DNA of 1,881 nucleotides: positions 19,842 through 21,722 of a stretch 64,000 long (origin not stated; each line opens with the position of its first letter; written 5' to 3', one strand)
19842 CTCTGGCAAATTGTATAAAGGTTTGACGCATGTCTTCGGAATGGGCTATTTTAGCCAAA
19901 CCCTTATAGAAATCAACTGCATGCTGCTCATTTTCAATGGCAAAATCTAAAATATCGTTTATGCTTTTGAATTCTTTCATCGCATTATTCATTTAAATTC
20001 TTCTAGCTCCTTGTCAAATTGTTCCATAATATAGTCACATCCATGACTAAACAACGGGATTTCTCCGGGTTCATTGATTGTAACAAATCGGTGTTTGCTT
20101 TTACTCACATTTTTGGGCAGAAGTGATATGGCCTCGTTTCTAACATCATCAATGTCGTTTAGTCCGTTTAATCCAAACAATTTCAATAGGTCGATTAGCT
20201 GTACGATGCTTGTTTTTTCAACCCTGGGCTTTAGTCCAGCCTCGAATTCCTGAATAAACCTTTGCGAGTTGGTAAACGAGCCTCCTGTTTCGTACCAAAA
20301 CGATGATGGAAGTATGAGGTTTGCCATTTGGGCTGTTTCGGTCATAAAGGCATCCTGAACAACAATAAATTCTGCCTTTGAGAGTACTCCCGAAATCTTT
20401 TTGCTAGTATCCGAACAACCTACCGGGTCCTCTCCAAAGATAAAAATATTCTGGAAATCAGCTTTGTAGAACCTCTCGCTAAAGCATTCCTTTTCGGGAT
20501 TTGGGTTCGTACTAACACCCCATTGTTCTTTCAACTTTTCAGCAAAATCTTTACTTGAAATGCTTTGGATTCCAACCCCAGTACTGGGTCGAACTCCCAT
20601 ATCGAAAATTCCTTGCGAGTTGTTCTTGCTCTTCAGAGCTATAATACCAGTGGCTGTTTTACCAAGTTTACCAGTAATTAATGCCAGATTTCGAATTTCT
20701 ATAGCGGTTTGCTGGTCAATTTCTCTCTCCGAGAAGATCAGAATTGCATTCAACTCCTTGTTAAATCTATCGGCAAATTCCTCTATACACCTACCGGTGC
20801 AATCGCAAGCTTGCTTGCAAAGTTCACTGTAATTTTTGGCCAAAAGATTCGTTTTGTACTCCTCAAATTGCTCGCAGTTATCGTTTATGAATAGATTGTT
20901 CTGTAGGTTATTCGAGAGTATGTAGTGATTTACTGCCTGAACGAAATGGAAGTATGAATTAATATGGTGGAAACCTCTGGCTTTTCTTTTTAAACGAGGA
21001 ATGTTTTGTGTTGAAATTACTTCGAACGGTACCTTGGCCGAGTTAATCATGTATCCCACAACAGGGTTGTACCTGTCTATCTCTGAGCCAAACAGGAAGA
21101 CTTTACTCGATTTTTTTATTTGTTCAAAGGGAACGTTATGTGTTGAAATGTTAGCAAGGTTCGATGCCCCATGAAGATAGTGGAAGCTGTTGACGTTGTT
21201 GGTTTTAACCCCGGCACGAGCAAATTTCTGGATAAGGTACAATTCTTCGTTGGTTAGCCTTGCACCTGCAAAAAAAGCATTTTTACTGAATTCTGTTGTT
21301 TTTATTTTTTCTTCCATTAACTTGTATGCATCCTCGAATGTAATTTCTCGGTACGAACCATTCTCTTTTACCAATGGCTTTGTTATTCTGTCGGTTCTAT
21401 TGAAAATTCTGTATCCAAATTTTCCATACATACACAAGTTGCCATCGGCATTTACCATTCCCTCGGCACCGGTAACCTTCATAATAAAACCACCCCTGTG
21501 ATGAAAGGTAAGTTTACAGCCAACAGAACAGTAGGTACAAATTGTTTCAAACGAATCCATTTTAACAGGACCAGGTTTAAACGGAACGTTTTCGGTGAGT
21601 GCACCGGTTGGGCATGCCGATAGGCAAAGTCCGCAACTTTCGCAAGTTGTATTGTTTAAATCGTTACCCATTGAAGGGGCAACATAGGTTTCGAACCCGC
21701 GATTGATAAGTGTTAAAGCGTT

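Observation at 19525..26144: HydBC-type (Bfu-like) flavin/Fe-S complex whose third subunit is a 1226-aa 2Fe2S-GltD-NuoG/FdhA-like fusion, with a trailing rubrerythrin-like gene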

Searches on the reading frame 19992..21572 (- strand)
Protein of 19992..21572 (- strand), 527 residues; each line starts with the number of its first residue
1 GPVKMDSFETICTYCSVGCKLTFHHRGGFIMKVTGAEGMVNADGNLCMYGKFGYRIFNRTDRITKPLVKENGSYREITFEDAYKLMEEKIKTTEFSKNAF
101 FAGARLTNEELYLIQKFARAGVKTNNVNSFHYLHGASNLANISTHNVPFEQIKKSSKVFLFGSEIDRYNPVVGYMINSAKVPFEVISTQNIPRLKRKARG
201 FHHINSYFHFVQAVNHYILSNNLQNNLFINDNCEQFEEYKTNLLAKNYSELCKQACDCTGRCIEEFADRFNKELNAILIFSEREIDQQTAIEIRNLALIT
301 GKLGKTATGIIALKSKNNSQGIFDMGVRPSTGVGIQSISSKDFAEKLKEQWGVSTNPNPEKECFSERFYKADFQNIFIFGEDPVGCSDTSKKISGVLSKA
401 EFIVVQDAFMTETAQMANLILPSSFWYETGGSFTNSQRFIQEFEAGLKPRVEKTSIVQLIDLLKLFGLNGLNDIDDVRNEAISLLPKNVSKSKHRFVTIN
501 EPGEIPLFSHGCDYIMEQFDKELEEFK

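Call 65: search_solved_structures(query=window:19992-21572:-, max_evalue=1e-45, show_alignments=5)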
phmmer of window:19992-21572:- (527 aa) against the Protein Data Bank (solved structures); distinct sequences matched with E-value up to 1e-45: 6.
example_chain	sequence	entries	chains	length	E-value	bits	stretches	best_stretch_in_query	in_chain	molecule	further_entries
9t1s_L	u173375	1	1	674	1.7e-53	185.5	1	4-454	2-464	formate dehydrogenase (coenzyme F420)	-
7bkb_D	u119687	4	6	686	2.1e-53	185.2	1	8-470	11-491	Formate dehydrogenase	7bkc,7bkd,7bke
7qv7_S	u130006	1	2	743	2.5e-49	171.7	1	5-487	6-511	Hydrogen dependent carbon dioxide reductase subunit FdhF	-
1aa6_A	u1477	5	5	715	4.9e-48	167.5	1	8-460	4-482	FORMATE DEHYDROGENASE H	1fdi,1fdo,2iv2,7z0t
8rqz_C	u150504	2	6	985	7.5e-48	166.9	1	7-486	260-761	Probable oxidoreductase YjgC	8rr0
9gzq_A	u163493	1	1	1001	7.8e-48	166.8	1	7-486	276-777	Probable oxidoreductase YjgC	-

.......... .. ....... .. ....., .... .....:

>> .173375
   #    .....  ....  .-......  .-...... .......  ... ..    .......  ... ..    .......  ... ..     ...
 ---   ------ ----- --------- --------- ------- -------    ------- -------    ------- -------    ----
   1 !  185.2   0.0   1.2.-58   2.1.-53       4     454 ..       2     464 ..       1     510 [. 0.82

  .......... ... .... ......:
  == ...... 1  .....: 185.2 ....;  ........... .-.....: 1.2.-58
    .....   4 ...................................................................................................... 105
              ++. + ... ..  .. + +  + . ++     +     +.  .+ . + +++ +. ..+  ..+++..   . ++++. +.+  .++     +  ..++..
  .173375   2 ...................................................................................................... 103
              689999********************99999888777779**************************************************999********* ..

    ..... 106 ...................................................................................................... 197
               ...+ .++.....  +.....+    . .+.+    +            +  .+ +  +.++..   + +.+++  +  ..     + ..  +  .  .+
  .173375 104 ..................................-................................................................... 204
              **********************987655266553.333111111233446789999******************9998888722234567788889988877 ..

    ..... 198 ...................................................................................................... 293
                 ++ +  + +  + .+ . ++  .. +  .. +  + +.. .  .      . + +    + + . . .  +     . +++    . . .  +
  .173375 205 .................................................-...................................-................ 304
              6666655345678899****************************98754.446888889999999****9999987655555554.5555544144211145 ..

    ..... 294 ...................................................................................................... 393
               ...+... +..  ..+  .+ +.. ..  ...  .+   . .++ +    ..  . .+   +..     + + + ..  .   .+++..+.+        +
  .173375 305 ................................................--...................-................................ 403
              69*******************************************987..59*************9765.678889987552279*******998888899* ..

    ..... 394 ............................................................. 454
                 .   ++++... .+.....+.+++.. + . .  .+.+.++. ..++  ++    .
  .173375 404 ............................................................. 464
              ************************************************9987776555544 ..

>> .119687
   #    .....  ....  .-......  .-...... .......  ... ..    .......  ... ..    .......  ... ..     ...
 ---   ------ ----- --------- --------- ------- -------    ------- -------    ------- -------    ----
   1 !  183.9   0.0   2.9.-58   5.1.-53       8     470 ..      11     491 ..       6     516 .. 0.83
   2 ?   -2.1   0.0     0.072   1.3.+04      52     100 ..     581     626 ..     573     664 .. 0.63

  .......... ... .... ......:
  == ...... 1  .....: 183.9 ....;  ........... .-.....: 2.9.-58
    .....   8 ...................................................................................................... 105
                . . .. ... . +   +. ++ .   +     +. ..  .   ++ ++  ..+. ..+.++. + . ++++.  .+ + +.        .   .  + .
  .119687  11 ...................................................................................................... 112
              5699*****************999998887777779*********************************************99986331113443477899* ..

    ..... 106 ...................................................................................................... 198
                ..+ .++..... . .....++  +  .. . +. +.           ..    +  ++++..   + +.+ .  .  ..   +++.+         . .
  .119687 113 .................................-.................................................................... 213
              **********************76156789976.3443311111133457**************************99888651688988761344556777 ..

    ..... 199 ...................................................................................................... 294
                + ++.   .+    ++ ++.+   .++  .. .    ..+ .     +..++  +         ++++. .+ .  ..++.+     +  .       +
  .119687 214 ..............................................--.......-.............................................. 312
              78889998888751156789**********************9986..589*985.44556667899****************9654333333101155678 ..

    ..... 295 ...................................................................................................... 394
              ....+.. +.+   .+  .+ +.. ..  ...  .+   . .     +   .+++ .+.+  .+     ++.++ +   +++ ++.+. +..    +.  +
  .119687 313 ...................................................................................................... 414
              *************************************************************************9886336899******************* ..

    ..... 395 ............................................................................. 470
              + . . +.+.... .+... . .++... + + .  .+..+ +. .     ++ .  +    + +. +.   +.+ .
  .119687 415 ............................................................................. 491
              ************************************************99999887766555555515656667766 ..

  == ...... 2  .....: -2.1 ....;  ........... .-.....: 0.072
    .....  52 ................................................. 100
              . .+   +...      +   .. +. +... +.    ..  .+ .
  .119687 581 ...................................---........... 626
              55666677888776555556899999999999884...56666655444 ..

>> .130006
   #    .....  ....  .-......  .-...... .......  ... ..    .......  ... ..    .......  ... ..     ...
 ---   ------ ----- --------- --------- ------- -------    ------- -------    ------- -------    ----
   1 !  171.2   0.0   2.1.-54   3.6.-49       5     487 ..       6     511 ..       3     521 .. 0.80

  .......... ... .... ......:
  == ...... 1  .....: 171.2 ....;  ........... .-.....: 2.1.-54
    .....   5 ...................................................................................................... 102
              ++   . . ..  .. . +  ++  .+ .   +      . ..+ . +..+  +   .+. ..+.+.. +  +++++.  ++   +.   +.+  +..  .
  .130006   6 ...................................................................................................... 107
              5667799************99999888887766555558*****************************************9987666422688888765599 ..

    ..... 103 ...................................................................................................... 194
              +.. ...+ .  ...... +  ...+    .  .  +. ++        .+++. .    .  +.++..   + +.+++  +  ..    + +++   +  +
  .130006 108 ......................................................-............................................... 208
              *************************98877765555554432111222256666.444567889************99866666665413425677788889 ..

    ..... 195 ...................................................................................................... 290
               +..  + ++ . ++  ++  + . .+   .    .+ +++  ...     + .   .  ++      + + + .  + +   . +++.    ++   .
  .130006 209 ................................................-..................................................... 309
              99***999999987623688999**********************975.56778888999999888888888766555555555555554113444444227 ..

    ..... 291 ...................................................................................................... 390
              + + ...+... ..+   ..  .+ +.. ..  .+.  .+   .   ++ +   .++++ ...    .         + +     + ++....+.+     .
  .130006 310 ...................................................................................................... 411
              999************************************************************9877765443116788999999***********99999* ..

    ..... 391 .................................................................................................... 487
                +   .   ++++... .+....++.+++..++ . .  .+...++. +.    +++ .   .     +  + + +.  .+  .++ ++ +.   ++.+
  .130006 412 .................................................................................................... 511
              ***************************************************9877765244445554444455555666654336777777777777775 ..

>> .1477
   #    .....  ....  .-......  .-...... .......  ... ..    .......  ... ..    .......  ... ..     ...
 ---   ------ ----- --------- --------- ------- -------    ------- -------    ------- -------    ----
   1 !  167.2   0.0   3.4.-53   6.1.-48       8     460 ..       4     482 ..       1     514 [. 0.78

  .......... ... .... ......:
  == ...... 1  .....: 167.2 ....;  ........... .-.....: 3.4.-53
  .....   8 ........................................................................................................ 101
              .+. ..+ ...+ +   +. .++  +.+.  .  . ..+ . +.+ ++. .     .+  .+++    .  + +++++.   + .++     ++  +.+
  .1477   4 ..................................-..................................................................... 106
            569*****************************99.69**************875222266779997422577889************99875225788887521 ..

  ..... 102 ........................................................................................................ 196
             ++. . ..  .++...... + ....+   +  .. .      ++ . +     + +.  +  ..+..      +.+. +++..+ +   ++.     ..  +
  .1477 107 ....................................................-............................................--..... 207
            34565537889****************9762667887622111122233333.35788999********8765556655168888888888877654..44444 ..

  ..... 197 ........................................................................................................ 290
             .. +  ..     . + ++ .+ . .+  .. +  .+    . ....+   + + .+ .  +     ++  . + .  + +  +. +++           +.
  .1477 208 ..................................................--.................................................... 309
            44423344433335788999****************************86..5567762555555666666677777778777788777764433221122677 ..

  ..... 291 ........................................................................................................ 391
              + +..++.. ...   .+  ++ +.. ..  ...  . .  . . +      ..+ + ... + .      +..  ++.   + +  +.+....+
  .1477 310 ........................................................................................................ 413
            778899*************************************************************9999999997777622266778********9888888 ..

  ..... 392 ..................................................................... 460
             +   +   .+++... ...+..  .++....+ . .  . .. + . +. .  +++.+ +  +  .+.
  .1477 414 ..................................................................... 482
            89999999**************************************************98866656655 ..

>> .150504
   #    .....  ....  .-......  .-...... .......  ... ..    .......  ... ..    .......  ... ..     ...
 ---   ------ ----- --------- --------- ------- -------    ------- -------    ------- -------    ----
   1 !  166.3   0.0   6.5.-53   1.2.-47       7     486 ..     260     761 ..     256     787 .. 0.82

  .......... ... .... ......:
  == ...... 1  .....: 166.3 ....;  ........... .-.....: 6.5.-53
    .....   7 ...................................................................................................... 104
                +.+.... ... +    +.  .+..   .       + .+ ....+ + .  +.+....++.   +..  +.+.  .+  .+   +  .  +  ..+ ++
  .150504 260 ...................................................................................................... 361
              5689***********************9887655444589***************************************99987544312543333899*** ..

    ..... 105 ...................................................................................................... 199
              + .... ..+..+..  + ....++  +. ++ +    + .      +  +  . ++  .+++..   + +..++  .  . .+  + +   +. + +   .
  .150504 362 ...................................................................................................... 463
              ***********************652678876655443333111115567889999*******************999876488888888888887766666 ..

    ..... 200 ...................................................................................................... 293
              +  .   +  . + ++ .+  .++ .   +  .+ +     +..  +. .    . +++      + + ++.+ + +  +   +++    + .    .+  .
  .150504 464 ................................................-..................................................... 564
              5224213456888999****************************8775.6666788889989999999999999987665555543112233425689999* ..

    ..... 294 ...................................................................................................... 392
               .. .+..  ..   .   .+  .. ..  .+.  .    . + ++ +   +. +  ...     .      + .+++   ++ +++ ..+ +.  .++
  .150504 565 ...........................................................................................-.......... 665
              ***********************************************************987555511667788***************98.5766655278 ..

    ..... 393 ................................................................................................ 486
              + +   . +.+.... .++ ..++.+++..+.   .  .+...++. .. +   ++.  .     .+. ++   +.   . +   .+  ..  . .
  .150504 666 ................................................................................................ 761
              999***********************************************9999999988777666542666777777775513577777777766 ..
